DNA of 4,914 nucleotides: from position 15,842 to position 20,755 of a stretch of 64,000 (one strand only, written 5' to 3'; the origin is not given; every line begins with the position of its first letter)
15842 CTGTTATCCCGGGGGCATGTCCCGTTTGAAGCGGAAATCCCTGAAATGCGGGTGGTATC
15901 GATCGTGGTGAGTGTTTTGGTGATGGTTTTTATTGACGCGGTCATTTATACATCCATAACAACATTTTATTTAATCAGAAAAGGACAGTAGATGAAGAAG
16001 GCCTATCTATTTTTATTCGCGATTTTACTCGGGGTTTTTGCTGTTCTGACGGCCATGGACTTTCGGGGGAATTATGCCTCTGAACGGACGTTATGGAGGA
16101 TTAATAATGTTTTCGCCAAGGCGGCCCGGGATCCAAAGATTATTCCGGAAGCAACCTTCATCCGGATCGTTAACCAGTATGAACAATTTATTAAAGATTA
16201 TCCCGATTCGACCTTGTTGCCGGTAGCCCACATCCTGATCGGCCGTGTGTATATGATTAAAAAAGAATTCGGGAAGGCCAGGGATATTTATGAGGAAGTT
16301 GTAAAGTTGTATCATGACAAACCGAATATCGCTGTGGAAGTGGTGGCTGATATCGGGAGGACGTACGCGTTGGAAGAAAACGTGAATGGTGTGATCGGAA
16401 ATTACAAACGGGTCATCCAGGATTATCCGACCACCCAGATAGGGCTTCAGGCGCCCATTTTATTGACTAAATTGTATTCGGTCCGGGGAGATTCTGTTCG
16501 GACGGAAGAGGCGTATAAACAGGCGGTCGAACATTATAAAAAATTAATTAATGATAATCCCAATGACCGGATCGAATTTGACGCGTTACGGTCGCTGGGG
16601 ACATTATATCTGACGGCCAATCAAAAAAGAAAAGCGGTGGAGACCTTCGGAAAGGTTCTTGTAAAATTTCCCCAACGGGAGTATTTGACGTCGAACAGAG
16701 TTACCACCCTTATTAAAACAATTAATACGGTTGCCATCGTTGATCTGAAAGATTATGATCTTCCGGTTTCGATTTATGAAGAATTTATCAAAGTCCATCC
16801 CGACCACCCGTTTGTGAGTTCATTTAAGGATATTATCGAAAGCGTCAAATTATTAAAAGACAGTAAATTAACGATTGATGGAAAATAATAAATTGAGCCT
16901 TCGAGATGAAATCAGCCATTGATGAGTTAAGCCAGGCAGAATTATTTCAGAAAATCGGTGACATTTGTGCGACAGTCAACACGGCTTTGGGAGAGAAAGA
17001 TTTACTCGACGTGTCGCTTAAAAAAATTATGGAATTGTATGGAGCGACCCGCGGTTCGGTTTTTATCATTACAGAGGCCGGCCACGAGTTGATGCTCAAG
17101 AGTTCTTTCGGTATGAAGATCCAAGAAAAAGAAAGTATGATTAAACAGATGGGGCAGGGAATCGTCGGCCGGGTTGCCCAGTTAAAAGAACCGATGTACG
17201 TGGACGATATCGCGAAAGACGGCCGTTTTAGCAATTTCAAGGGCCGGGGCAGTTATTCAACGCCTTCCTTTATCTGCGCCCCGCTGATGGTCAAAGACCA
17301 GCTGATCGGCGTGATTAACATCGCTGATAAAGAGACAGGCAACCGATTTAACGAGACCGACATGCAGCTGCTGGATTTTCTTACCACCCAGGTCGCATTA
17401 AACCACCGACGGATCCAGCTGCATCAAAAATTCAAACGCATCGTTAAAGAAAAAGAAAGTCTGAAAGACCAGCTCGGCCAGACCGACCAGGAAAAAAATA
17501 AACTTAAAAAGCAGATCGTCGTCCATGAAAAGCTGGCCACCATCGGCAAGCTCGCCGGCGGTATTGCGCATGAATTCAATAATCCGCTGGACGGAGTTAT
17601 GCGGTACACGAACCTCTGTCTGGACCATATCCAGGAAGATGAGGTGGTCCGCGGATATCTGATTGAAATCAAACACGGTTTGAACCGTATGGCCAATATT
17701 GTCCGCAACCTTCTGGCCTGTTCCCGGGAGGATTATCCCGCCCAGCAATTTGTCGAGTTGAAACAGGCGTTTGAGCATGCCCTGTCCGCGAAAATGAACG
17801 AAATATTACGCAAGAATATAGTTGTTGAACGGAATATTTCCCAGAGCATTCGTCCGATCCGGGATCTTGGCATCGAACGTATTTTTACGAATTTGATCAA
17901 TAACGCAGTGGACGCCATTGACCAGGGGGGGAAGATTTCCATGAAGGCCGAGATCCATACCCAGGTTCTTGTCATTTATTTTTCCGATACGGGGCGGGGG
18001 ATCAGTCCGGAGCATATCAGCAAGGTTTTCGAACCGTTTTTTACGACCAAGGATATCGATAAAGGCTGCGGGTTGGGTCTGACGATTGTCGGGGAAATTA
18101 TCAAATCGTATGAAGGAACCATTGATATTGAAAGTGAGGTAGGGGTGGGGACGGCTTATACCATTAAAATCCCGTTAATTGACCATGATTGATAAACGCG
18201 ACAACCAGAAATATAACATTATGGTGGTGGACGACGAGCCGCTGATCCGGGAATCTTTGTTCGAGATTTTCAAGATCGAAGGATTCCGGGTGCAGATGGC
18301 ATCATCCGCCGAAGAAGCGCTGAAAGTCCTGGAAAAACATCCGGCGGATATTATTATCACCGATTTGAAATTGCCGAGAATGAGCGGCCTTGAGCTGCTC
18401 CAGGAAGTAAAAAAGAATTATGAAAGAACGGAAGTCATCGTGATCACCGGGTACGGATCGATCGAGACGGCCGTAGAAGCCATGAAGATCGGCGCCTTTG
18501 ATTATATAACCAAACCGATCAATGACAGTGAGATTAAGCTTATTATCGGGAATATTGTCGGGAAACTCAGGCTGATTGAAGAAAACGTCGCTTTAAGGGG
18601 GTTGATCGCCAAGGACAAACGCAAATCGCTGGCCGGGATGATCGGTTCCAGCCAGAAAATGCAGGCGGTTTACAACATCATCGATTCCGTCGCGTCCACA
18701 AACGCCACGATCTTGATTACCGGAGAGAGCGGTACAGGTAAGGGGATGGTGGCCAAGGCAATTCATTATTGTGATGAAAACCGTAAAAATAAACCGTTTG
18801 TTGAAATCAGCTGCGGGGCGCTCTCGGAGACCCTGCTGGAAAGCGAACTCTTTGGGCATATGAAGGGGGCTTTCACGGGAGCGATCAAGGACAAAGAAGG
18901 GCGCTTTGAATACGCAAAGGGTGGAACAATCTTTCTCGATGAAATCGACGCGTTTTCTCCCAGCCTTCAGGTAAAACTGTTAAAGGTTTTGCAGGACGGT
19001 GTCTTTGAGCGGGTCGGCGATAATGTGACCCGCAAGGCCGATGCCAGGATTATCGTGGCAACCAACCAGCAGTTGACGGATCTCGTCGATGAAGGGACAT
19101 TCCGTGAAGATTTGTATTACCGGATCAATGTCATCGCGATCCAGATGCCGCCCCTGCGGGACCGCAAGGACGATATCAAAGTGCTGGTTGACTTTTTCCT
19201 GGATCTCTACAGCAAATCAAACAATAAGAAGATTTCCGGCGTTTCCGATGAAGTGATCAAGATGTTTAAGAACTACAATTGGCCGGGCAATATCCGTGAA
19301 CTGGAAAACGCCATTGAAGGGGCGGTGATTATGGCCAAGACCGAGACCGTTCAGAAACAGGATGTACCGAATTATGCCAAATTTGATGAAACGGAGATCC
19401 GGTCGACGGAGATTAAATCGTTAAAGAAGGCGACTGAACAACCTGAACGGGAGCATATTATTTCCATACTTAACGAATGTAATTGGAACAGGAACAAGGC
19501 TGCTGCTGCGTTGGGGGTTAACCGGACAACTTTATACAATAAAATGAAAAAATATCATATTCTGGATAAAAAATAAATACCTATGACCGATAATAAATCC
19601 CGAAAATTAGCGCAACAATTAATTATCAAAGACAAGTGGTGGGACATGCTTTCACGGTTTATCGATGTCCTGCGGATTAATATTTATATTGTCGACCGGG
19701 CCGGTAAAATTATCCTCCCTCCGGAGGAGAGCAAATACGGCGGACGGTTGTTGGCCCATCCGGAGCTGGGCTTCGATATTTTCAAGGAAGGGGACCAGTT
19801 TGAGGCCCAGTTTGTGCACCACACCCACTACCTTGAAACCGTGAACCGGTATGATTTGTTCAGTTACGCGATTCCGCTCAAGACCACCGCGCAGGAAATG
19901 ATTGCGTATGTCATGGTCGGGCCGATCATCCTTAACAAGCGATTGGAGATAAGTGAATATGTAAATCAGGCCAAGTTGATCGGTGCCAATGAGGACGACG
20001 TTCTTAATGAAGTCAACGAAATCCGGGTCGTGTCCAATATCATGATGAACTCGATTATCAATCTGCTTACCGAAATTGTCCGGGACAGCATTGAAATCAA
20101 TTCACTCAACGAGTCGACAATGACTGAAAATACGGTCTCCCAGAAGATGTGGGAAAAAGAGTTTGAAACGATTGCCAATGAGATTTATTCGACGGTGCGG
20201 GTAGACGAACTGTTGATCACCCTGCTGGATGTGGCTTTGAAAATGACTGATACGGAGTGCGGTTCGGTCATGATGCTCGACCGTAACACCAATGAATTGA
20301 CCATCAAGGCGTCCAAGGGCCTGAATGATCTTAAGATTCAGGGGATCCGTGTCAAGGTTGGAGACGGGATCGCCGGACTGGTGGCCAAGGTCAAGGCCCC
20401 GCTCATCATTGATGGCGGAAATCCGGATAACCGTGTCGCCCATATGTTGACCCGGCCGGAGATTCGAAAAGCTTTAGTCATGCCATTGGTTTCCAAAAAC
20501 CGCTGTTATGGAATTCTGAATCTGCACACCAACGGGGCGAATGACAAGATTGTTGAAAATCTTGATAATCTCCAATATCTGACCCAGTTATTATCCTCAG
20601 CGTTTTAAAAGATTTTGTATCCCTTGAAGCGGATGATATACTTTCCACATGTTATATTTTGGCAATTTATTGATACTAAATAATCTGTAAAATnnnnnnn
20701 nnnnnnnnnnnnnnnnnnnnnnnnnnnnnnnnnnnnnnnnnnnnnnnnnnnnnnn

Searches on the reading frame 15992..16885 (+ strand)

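Call 9: search_protein_families(library=pfam, proteins=[window:15992-16885:+], max_evalue=0.001)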
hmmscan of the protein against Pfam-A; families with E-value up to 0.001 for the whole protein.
window:15992-16885:+ (298 aa): 12 families
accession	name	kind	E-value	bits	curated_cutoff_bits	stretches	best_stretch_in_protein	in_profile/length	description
PF13174.12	TPR_6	-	6.4e-13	48.9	26.3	0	197-228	1-32/33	Tetratricopeptide repeat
PF07719.23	TPR_2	-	9.7e-11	41.4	27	0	79-107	3-31/34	Tetratricopeptide repeat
PF00515.34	TPR_1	-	6.1e-08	32.6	27.8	0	78-109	2-33/34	Tetratricopeptide repeat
PF13428.12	TPR_14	-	2.8e-07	31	23.5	0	78-112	2-36/44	Tetratricopeptide repeat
PF13181.12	TPR_8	-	5.9e-07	29.6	25.7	0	79-106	3-30/34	Tetratricopeptide repeat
PF13424.12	TPR_12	-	2.5e-06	28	30.1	0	170-223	21-72/77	Tetratricopeptide repeat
PF14559.12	TPR_19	-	1.8e-05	25.4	25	0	172-231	4-61/68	Tetratricopeptide repeat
PF13414.12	TPR_11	-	0.00012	22.1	26.8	0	172-192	7-27/42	TPR repeat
PF12583.14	TPPII_C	-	0.00017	22.4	27.7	0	90-119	28-57/69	Tripeptidyl peptidase II, C-terminal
PF13525.12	YfiO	-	0.00025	21.3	25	0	207-273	16-76/203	Outer membrane lipoprotein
PF13176.12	TPR_7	-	0.0003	21.1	27.9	0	79-112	1-34/36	Tetratricopeptide repeat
PF24575.1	TPR_Slam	-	0.00043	21.1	35.2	0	169-192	57-80/104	Surface lipoprotein assembly modifier, N-terminal TPR repeats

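Call 60: search_protein_families(library=ncbifam, proteins=[window:15992-16885:+], max_evalue=1e-10)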
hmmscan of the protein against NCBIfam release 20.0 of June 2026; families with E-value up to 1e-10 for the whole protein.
window:15992-16885:+ (298 aa): 1 family
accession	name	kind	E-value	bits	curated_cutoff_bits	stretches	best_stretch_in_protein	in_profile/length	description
TIGR02795.1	tol_pal_ybgF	equivalog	4.5e-22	78.9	90.1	1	61-149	23-110/119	tol-pal system protein YbgF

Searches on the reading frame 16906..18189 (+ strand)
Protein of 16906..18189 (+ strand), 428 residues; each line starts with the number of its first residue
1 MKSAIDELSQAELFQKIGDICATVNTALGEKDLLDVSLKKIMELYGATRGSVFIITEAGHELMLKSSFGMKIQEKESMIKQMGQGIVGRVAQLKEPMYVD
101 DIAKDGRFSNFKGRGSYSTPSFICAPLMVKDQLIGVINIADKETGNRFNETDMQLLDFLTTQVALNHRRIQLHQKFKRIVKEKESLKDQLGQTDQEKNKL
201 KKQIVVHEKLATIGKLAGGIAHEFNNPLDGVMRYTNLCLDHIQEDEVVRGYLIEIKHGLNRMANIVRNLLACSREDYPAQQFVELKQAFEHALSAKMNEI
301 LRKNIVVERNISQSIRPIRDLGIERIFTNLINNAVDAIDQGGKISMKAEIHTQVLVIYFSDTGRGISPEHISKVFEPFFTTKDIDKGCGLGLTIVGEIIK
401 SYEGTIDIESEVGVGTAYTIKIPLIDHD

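Call 9: search_protein_families(library=pfam, proteins=[window:16906-18189:+], max_evalue=0.001)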
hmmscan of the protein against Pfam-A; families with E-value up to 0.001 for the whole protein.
window:16906-18189:+ (428 aa): 6 families
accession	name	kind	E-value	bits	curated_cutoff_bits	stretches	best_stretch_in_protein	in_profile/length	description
PF02518.31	HATPase_c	-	1.2e-22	80.8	26.4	1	322-424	5-109/111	Histidine kinase-, DNA gyrase B-, and HSP90-like ATPase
PF01590.32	GAF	-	1.4e-16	61.6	22.4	1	32-165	4-131/133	GAF domain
PF13185.12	GAF_2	-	7.1e-16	59.1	28.6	1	29-165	3-133/136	GAF domain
PF13492.12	GAF_3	-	5.2e-12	46.7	27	1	31-165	3-125/129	GAF domain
PF00512.31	HisKA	-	7.1e-09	36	26.9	1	214-276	3-64/66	His Kinase A (phospho-acceptor) domain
PF14501.12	HATPase_c_5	-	4.7e-08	33.3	22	1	321-411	4-91/102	GHKL domain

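Call 60: search_protein_families(library=ncbifam, proteins=[window:16906-18189:+], max_evalue=1e-10)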
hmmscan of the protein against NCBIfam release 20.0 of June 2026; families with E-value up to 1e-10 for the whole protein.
window:16906-18189:+ (428 aa): 70 families (the best 25 are shown)
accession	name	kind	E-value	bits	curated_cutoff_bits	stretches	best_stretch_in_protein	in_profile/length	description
NF008468.0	PRK11360.1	equivalog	3.1e-49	167.9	646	1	196-424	379-608/616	two-component system sensor histidine kinase AtoS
NF010411.0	PRK13837.1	equivalog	1.3e-43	149.1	647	1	191-425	428-676/828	two-component system VirA-like sensor kinase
NF046020.1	HisKinCckABruc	equivalog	3.2e-41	141.1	1000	1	196-423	463-706/868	cell cycle histidine kinase CckA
NF007688.0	PRK10364.1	equivalog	4.6e-38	131.1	479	1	195-424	222-451/460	two-component system sensor histidine kinase ZraS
NF038348.1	T2SS_HK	subfamily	9.1e-36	123.4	450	1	239-424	390-573/574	histidine kinase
NF047466.1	hybrid_RR_LvrB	exception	1.2e-34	120.2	500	1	149-424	89-376/377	hybrid histidine kinase/response regulator LvrB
NF052574.1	HisKinEspCMyxo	equivalog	1.4e-33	116.1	1200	1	196-423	400-636/785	serine histidine kinase EspC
NF053867.1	SprKinKinDBac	equivalog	5.2e-31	107.7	775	1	207-424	280-497/500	sporulation kinase KinD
NF047497.1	HK_LIC_12097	equivalog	2e-30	105.8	500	1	168-424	104-366/367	LIC_12097 family sensor histidine kinase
NF052573.1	HisKinEspAMyxo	equivalog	1.2e-29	102.9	1400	1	195-422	366-609/755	serine histidine kinase EspA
NF046044.1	PnpS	equivalog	1.6e-29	103.1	400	1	168-423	119-390/390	two-component system histidine kinase PnpS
NF046026.1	HisKinCckACaul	equivalog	2.4e-29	102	1000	1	196-424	285-532/678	cell cycle histidine kinase CckA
NF010076.0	PRK13557.1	subfamily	4.7e-28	97.9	631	1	207-426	157-396/540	histidine kinase famiy protein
TIGR02966.1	phoR_proteo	equivalog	4.3e-27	95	334.2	1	219-422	120-333/333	phosphate regulon sensor histidine kinase PhoR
NF008312.0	PRK11100.1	equivalog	7.1e-26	91.1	356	1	118-423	145-473/477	two-component system sensor histidine kinase CreC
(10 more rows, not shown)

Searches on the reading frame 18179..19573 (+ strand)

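Call 9: search_protein_families(library=pfam, proteins=[window:18179-19573:+], max_evalue=0.001)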
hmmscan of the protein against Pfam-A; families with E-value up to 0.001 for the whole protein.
window:18179-19573:+ (465 aa): 11 families
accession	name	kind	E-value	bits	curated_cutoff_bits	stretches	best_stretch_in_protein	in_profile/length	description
PF00158.32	Sigma54_activat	-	4.1e-67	225.5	20.2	1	154-322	1-168/168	Sigma-54 interaction domain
PF00072.30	Response_reg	-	4.3e-32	111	30.2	1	14-121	1-108/111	Response regulator receiver domain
PF25601.1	AAA_lid_14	-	1.1e-25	89.7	27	1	327-404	1-78/87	AAA+ ATPase lid domain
PF14532.12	Sigma54_activ_2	-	4.3e-21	76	25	1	155-326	1-138/138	Sigma-54 interaction domain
PF02954.25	HTH_8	-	5.9e-14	52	22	1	421-459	4-42/42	Bacterial regulatory protein, Fis family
PF00004.35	AAA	-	2.9e-08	34.7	21.2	1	178-307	1-118/131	ATPase family associated with various cellular activities (AAA)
PF07728.20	AAA_5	-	6.1e-08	33.2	22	1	178-298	2-124/139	AAA domain (dynein-related subfamily)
PF07724.20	AAA_2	-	1.8e-07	31.7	27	1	176-306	4-134/166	AAA domain (Cdc48 subfamily)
PF18024.7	HTH_50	-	3.9e-06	26.9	27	1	413-461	2-49/50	Helix-turn-helix domain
PF01078.27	Mg_chelatase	-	1.8e-05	24.7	20.3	1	171-297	18-158/207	Magnesium chelatase, subunit ChlI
PF13556.12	HTH_30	-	0.00068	19.8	27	0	433-458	10-35/59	PucR C-terminal helix-turn-helix domain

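Call 60: search_protein_families(library=ncbifam, proteins=[window:18179-19573:+], max_evalue=1e-10)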
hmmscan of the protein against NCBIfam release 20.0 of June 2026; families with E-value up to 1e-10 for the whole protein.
window:18179-19573:+ (465 aa): 80 families (the best 25 are shown)
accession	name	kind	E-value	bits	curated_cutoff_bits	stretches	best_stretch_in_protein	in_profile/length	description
NF008469.0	PRK11361.1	equivalog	5.6e-131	437.4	714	1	12-461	5-456/461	acetoacetate metabolism transcriptional regulator AtoC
TIGR02915.1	PEP_resp_reg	equivalog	1.5e-124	416.2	502.6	1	14-461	1-444/445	PEP-CTERM-box response regulator transcription factor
TIGR01818.1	ntrC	equivalog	6.1e-116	387.9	558.6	1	14-404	1-385/463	nitrogen regulation protein NR(I)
NF041946.1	LuxO_transreg_Vib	equivalog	5.5e-115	384.8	800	1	35-459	20-460/463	quorum-sensing sigma-54 dependent transcriptional regulator LuxO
NF007689.0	PRK10365.1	equivalog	7e-112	374.4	760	1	10-457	4-440/441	sigma-54-dependent response regulator transcription factor ZraR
NF041552.1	TF_PrdR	equivalog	3.9e-108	362.3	795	1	139-460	254-577/577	sigma-54 dependent transcriptional regulator PrdR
TIGR01817.1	nifA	equivalog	3.6e-106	356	528.85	1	144-396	188-438/534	nif-specific transcriptional activator NifA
NF051870.1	NAssimRespRegNtrX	equivalog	3.3e-101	339.4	600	1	13-458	3-449/452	nitrogen assimilation response regulator NtrX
NF038308.1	RNA_repair_RtcR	equivalog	2.2e-96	323.8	650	1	13-460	30-517/530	RNA repair transcriptional activator RtcR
NF011695.0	PRK15115.1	equivalog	2.4e-96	323.2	763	1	11-462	6-438/445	two-component system response regulator GlrR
NF008176.1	PRK10923.1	equivalog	4.5e-95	319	620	1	10-399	2-384/469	nitrogen regulation protein NR(I)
NF050807.1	TransRegFlbDCaul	equivalog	4.7e-92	309.2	750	1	34-460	23-439/454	sigma-54-dependent transcriptional regulator FlbD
NF003451.0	PRK05022.1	equivalog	1.7e-91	307.5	476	1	144-460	182-509/512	nitric oxide reductase transcriptional regulator NorR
NF049963.1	RespRegFlgRCampy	domain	6.3e-89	298.8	750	1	13-461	2-429/429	fla regulon two-component system response regulator FlgR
NF041906.1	V4R_TF_MobR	exception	1.6e-82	277.8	999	1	150-459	230-544/544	phenol degradation transcriptional regulator MobR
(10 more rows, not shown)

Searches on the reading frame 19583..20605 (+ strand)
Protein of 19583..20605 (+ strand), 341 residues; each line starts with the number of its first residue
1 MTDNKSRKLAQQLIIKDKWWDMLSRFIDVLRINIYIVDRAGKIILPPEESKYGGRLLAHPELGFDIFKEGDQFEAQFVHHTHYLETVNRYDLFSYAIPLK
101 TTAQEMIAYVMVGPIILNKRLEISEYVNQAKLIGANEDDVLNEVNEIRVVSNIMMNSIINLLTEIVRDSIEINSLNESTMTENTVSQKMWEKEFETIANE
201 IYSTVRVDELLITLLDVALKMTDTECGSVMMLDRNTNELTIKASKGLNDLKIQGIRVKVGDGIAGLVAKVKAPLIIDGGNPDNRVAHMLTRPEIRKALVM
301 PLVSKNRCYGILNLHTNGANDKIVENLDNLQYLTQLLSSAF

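Call 9: search_protein_families(library=pfam, proteins=[window:19583-20605:+], max_evalue=0.001)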
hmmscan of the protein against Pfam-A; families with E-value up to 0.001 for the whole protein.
window:19583-20605:+ (341 aa): 4 families
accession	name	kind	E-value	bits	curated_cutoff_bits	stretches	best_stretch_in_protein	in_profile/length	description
PF10114.15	PocR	-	2.7e-12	47.2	23.9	1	14-169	3-157/162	Sensory domain found in PocR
PF01590.32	GAF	-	1.6e-11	45.3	22.4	1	208-319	3-112/133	GAF domain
PF13185.12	GAF_2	-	4e-10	40.5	28.6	1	207-339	4-133/136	GAF domain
PF13492.12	GAF_3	-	2.7e-09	37.9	27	1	207-340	2-126/129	GAF domain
